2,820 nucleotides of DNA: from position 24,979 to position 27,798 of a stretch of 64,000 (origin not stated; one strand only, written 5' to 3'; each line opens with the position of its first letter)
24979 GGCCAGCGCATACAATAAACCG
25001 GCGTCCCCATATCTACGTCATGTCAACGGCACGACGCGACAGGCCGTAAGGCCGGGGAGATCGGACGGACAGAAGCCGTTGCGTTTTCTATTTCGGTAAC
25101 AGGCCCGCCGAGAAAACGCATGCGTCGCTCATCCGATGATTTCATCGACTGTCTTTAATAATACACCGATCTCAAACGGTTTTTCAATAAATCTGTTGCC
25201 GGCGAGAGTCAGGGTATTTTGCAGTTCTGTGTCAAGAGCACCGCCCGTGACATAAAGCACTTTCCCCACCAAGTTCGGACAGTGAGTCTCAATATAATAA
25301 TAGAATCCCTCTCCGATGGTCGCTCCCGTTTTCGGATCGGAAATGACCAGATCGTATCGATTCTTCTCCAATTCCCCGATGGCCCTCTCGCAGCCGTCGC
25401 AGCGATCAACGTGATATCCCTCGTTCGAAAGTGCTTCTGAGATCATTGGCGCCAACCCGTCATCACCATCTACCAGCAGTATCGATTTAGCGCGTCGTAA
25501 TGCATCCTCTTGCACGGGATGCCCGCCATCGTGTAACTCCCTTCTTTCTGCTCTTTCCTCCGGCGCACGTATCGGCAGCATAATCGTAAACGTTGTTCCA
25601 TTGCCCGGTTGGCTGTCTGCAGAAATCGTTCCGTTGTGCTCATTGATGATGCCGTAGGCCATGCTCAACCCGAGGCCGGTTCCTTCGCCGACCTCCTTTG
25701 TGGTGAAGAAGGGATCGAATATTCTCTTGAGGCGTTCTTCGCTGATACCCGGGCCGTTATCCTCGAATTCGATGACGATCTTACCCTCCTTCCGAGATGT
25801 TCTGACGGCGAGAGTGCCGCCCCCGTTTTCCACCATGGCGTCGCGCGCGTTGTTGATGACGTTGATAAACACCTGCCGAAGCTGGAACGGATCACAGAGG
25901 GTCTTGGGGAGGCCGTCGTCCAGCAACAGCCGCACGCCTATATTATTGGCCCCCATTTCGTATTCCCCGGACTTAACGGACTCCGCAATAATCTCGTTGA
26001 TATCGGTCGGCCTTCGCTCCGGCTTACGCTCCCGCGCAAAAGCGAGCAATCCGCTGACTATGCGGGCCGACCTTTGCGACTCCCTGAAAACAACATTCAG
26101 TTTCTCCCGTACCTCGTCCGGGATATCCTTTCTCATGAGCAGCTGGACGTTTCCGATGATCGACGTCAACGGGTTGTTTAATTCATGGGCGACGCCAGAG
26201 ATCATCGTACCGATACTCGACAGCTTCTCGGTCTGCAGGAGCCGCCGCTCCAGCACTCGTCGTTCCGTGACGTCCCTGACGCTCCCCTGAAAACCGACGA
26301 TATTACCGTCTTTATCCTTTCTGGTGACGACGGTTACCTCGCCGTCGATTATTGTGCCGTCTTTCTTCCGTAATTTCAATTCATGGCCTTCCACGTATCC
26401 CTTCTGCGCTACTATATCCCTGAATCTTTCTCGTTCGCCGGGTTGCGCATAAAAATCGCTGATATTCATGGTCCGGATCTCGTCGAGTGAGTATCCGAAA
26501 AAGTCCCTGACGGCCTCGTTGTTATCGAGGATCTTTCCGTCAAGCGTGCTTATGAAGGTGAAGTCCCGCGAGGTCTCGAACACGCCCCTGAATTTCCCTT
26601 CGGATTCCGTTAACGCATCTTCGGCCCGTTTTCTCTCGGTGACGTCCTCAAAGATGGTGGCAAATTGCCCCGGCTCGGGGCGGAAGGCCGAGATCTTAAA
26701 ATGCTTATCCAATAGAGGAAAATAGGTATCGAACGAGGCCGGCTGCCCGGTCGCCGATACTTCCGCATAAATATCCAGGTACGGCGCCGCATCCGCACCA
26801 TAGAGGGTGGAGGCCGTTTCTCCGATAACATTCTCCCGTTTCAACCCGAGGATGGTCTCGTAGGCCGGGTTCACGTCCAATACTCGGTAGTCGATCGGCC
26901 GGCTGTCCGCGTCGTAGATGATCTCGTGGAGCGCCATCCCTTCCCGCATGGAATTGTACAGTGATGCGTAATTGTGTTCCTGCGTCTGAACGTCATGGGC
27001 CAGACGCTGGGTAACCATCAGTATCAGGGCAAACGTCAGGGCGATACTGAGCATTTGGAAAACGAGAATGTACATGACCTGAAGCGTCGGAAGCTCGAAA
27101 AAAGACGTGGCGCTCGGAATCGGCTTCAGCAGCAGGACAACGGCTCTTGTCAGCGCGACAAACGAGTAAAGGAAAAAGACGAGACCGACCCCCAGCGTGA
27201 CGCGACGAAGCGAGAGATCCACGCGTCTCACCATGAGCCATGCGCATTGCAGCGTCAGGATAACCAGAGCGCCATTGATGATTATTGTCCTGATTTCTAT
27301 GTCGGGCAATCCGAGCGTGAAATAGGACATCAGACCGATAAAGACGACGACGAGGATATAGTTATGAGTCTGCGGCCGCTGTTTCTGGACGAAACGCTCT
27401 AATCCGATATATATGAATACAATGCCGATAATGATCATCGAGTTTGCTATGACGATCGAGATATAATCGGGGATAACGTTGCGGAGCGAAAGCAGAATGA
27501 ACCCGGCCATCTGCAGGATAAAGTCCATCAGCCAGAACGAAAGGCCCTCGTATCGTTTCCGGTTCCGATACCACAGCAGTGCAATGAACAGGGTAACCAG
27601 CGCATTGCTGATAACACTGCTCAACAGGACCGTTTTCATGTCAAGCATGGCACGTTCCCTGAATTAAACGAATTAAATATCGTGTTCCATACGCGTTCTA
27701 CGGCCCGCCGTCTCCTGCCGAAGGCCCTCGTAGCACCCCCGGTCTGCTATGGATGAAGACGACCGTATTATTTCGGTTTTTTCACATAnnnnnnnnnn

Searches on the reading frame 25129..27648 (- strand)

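Call 55: search_protein_families(library=pfam, proteins=[window:25129-27648:-], max_evalue=0.000001)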
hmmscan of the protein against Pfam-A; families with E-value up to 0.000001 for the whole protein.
window:25129-27648:- (839 aa): 8 families
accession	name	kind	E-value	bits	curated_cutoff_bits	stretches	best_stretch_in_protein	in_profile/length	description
PF02518.31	HATPase_c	-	3.8e-27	95.4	26.4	1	586-693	2-109/111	Histidine kinase-, DNA gyrase B-, and HSP90-like ATPase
PF13426.13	PAS_9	-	7.7e-20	71.5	27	1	362-462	2-103/103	PAS domain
PF00989.32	PAS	-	1.1e-18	67.8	22.6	1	352-460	2-113/113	PAS fold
PF08448.16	PAS_4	-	1.7e-15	57.6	23.1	0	253-341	14-110/110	PAS fold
PF00512.31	HisKA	-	1.8e-14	53.9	26.9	1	480-540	3-63/66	His Kinase A (phospho-acceptor) domain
PF00072.30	Response_reg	-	4.2e-09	37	30.2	1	723-834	1-110/111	Response regulator receiver domain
PF13188.13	PAS_8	-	4.3e-09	36.4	21.8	0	227-277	3-41/65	PAS domain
PF08447.18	PAS_3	-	5.1e-07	30.3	25.6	0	377-456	5-88/89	PAS fold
